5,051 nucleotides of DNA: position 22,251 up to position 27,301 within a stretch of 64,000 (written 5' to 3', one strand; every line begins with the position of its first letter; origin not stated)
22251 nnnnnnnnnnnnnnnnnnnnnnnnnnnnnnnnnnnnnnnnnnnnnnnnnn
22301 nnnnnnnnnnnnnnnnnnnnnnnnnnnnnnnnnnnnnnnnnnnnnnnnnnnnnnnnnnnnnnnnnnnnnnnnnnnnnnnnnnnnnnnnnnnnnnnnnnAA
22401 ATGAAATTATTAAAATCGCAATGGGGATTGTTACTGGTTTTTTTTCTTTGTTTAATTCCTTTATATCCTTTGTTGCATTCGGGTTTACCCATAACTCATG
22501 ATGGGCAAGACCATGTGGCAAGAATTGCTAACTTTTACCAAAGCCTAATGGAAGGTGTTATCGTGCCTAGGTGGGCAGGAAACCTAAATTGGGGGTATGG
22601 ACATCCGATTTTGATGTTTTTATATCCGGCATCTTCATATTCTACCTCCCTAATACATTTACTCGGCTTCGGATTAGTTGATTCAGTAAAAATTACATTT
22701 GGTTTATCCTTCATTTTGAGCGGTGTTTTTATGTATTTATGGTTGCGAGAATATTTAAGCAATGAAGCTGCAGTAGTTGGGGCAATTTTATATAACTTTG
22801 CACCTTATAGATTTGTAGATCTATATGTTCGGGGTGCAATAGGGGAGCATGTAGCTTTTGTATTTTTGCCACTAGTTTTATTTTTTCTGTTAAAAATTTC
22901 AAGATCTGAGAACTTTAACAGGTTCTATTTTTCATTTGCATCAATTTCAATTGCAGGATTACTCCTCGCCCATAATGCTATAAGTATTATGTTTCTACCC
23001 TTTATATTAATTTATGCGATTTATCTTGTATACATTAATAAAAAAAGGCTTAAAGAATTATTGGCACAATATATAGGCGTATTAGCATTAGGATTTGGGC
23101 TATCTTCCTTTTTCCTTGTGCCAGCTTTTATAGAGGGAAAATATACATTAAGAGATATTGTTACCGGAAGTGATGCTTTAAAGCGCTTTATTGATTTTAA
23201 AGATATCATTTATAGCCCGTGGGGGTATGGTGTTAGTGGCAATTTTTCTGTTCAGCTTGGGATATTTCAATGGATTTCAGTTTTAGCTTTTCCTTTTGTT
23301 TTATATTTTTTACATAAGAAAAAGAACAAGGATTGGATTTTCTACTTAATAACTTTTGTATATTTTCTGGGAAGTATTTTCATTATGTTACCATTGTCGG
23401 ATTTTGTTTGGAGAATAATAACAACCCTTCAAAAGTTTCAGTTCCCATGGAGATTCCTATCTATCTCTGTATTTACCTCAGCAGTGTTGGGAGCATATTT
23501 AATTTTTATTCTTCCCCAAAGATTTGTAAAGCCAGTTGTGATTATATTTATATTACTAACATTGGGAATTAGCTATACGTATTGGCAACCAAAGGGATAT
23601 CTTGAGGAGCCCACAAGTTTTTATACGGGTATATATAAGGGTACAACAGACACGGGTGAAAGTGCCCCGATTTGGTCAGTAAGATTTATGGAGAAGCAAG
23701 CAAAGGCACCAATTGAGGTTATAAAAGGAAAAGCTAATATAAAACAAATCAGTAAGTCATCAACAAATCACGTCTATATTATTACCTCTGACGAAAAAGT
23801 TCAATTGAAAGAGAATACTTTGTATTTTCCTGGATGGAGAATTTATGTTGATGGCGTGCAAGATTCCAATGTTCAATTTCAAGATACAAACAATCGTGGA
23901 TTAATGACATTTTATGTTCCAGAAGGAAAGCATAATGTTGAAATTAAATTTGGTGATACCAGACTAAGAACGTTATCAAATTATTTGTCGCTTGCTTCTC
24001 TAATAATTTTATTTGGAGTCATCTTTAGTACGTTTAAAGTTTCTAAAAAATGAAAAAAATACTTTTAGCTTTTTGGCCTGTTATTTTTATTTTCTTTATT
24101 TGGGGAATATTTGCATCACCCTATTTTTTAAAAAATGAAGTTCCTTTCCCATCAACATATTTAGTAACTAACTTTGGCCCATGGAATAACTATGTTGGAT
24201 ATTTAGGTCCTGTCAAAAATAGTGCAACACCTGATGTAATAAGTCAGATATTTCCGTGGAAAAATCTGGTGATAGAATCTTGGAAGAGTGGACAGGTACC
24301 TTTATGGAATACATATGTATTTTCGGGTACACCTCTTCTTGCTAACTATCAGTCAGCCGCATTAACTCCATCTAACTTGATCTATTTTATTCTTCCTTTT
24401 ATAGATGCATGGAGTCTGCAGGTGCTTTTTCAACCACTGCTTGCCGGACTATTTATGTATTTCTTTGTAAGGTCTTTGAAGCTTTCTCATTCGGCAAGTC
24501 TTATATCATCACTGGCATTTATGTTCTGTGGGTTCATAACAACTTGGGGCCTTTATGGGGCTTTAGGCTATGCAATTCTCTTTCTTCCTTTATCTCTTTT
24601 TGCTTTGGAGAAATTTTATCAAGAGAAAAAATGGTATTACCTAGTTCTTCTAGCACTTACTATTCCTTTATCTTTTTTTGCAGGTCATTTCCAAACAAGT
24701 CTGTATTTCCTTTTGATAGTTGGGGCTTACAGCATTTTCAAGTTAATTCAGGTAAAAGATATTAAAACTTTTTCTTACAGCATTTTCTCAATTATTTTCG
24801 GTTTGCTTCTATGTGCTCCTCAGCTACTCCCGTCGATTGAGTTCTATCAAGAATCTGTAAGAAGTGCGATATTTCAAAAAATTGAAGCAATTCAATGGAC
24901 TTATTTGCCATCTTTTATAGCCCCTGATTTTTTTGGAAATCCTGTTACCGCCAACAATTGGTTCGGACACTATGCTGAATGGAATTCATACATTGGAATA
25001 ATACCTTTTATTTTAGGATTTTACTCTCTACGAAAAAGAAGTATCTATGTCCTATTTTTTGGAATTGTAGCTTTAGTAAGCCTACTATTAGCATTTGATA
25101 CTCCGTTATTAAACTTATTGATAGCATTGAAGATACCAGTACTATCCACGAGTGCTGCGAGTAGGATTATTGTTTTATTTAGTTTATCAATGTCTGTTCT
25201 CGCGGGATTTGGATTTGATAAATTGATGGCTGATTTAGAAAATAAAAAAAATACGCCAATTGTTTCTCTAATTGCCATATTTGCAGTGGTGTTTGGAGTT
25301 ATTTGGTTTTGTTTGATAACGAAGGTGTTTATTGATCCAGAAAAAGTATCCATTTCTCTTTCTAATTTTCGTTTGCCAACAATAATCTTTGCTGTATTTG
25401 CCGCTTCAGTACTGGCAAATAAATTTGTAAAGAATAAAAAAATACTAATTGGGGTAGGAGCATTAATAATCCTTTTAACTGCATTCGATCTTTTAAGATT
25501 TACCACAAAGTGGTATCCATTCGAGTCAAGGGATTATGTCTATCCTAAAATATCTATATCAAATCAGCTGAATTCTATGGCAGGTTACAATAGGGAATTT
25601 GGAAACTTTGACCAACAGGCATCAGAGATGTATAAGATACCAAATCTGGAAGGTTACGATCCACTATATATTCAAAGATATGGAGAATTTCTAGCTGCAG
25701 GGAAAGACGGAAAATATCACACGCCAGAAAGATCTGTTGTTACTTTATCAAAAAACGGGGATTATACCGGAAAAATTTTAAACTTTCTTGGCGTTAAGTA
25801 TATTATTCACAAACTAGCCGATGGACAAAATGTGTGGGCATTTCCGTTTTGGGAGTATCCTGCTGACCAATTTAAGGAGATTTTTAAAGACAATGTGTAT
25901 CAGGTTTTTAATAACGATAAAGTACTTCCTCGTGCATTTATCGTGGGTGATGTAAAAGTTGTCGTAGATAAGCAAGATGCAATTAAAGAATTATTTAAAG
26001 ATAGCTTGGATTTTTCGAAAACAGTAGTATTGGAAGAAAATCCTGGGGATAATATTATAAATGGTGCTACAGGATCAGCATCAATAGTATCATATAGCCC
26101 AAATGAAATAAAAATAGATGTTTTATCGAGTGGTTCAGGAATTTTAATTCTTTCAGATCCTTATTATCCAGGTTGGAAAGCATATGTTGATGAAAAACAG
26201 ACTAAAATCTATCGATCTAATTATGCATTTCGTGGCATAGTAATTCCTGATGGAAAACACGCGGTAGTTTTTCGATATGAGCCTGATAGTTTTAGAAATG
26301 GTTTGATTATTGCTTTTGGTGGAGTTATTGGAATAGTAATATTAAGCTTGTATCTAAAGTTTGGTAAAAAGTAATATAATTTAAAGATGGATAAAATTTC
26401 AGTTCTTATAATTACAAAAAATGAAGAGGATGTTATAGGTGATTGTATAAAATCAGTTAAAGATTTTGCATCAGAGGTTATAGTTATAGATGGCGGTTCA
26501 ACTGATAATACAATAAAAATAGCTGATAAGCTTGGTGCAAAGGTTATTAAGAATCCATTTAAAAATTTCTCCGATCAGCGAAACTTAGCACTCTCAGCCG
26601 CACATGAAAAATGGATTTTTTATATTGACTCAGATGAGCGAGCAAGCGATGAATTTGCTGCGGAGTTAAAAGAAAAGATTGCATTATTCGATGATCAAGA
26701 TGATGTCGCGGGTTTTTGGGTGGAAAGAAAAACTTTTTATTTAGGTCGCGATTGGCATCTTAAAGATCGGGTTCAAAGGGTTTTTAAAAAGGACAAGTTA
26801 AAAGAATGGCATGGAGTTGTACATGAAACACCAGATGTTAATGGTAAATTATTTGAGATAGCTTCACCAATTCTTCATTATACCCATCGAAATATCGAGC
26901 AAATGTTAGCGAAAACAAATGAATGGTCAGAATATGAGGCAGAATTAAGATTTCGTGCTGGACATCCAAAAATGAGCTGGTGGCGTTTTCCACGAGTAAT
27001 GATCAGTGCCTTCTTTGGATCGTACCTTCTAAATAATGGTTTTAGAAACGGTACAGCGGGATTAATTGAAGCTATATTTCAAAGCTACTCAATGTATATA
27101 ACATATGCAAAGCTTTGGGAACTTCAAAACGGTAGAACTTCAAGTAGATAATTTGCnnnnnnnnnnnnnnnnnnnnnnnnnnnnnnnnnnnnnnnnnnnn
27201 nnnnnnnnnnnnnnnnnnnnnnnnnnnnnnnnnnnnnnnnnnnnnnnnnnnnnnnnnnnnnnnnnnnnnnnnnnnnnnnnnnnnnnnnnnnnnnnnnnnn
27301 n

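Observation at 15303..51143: Family of four ~510-560-aa YfhO-related membrane proteins with a distinctive N-terminal H-D-(G/D)...H...R...P-(R/V)-(W/V)...N-x-G-(Y/F)-G-x-P motif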

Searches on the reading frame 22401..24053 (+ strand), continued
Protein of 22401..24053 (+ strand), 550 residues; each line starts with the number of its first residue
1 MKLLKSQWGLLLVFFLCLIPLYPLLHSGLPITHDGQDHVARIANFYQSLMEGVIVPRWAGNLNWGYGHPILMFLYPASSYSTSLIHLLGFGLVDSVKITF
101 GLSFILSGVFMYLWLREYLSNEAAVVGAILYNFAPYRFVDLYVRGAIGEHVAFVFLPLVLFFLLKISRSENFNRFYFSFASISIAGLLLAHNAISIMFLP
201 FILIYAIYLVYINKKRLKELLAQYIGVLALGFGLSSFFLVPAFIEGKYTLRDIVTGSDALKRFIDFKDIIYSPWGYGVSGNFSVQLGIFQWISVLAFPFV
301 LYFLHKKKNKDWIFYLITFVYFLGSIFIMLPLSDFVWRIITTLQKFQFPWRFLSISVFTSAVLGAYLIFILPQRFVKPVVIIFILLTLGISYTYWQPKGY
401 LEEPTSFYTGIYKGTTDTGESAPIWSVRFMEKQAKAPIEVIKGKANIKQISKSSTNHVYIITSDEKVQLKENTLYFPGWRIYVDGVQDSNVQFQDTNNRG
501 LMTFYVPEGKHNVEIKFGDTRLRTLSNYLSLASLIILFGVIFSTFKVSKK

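Call 64: get_annotated_region(hit=H1, flank=6000)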
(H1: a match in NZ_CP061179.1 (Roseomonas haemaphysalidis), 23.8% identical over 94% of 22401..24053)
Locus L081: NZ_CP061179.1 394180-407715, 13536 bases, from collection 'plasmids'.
description: Roseomonas haemaphysalidis strain 546 plasmid p546-2
organism: Roseomonas haemaphysalidis (NCBI taxid 2768162)
taxonomy: Bacteria; Pseudomonadota; Alphaproteobacteria; Rhodospirillales; Acetobacteraceae; Roseomonas; Roseomonas haemaphysalidis
host: -; source: tick,pure culture; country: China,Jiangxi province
typing (MOB-suite, as given by PLSDB): non-mobilizable
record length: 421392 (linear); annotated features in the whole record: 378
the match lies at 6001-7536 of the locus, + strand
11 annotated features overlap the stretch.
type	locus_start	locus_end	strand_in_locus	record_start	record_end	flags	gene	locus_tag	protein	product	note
CDS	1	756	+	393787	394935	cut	-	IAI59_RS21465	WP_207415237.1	L-dopachrome tautomerase-related protein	-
CDS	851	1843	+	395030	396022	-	-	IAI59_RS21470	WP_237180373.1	tripartite tricarboxylate transporter substrate binding protein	-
CDS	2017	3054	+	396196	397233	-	-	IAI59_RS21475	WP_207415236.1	D-2-hydroxyacid dehydrogenase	-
CDS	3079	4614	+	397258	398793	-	-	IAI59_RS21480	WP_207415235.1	ABC transporter substrate-binding protein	-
CDS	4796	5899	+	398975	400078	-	-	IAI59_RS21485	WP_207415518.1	glycosyltransferase family 2 protein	-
CDS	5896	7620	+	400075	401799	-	-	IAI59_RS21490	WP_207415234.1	hypothetical protein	-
CDS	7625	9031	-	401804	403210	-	-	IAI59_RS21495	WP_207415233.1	FAD-dependent oxidoreductase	-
CDS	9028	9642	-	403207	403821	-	-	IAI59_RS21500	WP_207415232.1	cysteine hydrolase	-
CDS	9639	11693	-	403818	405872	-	-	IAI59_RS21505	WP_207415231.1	hydantoinase/oxoprolinase family protein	-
CDS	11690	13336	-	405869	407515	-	-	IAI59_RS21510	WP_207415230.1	hydantoinase B/oxoprolinase family protein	-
CDS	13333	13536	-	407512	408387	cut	-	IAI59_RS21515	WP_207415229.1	isocitrate lyase/PEP mutase family protein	-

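Call 69: search_protein_families(library=pfam, proteins=[L081:5896-7620:+, L081:4796-5899:+], max_evalue=0.01)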
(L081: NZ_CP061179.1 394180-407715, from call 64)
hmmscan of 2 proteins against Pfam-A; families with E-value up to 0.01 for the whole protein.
L081:5896-7620:+ (574 aa): 0 families

L081:4796-5899:+ (367 aa): 3 families
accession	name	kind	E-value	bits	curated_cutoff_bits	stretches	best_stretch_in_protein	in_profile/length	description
PF00535.33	Glycos_transf_2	-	9.9e-33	113.9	23.3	1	14-179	1-167/168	Glycosyl transferase family 2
PF13641.12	Glyco_tranf_2_3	-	3.1e-05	24.5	27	1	11-184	1-179/230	Glycosyltransferase like family 2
PF12804.13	NTP_transf_3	-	0.0092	16.6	27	0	81-185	71-147/160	MobA-like NTP transferase domain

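Call 70: search_protein_families(library=ncbifam, proteins=[L081:4796-5899:+, L081:5896-7620:+], max_evalue=1e-10)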
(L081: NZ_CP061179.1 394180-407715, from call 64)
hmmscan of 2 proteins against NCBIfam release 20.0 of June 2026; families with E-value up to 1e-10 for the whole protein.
L081:4796-5899:+ (367 aa): 3 families
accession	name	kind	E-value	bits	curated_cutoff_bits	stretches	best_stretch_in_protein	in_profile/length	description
NF047588.1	GlcsyltransPgfSStrep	equivalog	1.3e-81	274.2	500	1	13-314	3-303/308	glycosyltransferase PgfS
NF007986.1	PRK10714.1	equivalog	1.7e-47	162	529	1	12-315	7-310/316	undecaprenyl-phosphate 4-deoxy-4-formamido-L-arabinose transferase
TIGR03937.1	PgaC_IcaA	equivalog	5.3e-14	52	422.3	1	9-106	43-136/407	poly-beta-1,6-N-acetyl-D-glucosamine synthase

L081:5896-7620:+ (574 aa): 0 families
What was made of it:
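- The distant Roseomonas homolog is coupled to a PgfS/ArnC-type monophosphate-sugar synthase (call 70).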

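Call 83: get_annotated_region(hit=H2, flank=5000)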
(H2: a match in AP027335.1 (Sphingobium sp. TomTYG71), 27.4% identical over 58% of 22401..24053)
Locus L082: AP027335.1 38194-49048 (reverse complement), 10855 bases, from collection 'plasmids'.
description: Sphingobium sp. TomTYG71 plasmid pTomTYG71b DNA, complete genome
organism: Sphingobium sp. TomTYG71 (NCBI taxid 3028889)
taxonomy: Bacteria; Pseudomonadota; Alphaproteobacteria; Sphingomonadales; Sphingomonadaceae; Sphingobium; Sphingobium sp. TomTYG71
host: -; source: -; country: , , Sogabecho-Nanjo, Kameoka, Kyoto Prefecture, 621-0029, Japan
typing (MOB-suite, as given by PLSDB): non-mobilizable
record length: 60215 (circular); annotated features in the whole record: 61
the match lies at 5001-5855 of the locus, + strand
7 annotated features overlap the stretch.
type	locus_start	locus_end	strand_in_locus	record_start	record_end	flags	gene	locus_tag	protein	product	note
CDS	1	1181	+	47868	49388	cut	-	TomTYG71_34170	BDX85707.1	hypothetical protein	-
CDS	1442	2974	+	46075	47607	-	-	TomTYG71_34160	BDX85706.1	hypothetical protein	-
CDS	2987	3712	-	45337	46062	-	-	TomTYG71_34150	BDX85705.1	methyltransferase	-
CDS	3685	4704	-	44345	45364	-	-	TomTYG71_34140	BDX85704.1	glycosyl transferase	-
CDS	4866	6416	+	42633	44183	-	-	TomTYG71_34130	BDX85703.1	hypothetical protein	-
CDS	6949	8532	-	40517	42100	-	-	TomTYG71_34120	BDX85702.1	hypothetical protein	-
CDS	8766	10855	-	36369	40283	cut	-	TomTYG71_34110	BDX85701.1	hypothetical protein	-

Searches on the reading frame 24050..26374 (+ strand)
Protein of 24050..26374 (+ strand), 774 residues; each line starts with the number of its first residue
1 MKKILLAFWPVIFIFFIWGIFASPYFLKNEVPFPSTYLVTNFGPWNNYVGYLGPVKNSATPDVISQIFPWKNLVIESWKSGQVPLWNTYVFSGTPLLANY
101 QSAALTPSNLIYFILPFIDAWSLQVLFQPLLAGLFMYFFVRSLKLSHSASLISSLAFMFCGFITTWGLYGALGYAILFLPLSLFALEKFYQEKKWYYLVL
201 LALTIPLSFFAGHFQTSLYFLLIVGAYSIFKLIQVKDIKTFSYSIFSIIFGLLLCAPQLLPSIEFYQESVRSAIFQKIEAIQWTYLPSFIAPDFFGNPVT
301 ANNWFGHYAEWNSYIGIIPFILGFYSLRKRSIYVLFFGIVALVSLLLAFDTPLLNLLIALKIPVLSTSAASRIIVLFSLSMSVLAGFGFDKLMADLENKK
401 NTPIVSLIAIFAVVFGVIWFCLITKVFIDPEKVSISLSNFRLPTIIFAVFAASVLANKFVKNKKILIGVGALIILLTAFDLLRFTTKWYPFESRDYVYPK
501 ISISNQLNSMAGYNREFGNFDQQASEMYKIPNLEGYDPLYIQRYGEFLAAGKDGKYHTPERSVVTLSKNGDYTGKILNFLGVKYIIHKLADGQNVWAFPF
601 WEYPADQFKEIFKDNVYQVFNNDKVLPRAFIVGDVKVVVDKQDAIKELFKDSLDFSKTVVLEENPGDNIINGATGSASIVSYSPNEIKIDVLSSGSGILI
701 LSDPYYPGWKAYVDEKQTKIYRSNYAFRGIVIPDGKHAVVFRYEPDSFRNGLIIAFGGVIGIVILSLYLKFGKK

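Call 5: search_protein_families(library=pfam, proteins=[window:24050-26374:+], max_evalue=1)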
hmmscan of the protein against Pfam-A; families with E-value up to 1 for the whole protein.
window:24050-26374:+ (774 aa): 1 family
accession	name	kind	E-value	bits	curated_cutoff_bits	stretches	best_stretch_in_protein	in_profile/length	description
PF09586.16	YfhO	-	4.2e-23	82.1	28.5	2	677-754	756-834/835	Bacterial membrane protein YfhO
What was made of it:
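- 24050..26374 (+): YfhO-family GT-C gene (774 aa) immediately downstream of C. Pfam PF09586 82.1 bits (call 5).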

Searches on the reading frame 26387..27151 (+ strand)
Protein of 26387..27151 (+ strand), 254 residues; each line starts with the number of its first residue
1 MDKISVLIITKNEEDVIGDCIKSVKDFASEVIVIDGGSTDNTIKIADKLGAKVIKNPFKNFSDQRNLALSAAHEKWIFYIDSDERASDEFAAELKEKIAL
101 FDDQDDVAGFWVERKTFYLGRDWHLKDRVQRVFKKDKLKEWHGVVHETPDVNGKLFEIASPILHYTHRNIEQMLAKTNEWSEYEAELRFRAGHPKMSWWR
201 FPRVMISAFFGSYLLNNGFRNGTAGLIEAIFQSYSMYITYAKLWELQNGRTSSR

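Call 19: search_protein_families(library=pfam, proteins=[window:26387-27151:+], max_evalue=0.001)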
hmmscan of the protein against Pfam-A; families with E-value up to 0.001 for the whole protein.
window:26387-27151:+ (254 aa): 3 families
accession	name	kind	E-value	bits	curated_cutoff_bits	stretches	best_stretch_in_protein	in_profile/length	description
PF00535.33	Glycos_transf_2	-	3.9e-22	79.4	23.3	1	5-145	1-149/168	Glycosyl transferase family 2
PF13704.12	Glyco_tranf_2_4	-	4.1e-06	27.6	27.5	1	11-84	1-82/98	Glycosyl transferase family 2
PF10111.15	Glyco_tranf_2_2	-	2e-05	24.7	27.3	1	6-95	2-104/276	Glycosyltransferase like family 2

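Call 47: search_protein_families(library=ncbifam, proteins=[window:26387-27151:+], max_evalue=0.00001)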
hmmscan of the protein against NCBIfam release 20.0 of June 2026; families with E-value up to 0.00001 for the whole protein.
window:26387-27151:+ (254 aa): 7 families
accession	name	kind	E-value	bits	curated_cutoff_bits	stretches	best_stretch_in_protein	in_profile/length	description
TIGR04195.1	S_glycosyl_SunS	equivalog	7.4e-16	58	350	1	4-149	59-202/421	SunS family peptide S-glycosyltransferase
TIGR04283.1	glyco_like_mftF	equivalog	2e-15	57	182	1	4-110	1-107/221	TIGR04283 family arsenosugar biosynthesis glycosyltransferase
TIGR04182.1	glyco_TIGR04182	equivalog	2e-11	43.8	325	1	4-96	2-95/293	S-layer glycoprotein N-glycosyltransferase AglJ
NF010496.0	PRK13915.1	equivalog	4.8e-09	35.7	262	1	3-56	32-91/307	glucosyl-3-phosphoglycerate synthase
NF007482.0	PRK10073.1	equivalog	1.6e-07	30.6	423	1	2-105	6-116/334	glycosyltransferase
NF058614.1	PPMAGASynPpgS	equivalog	6.6e-07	29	370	1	6-58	4-56/226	polyprenyl-phospho-N-acetylgalactosaminyl synthase PpgS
NF041391.1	DPhHxTase_Halo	equivalog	8e-07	28.2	375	1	10-90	3-85/213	dolichyl-phosphate hexose transferase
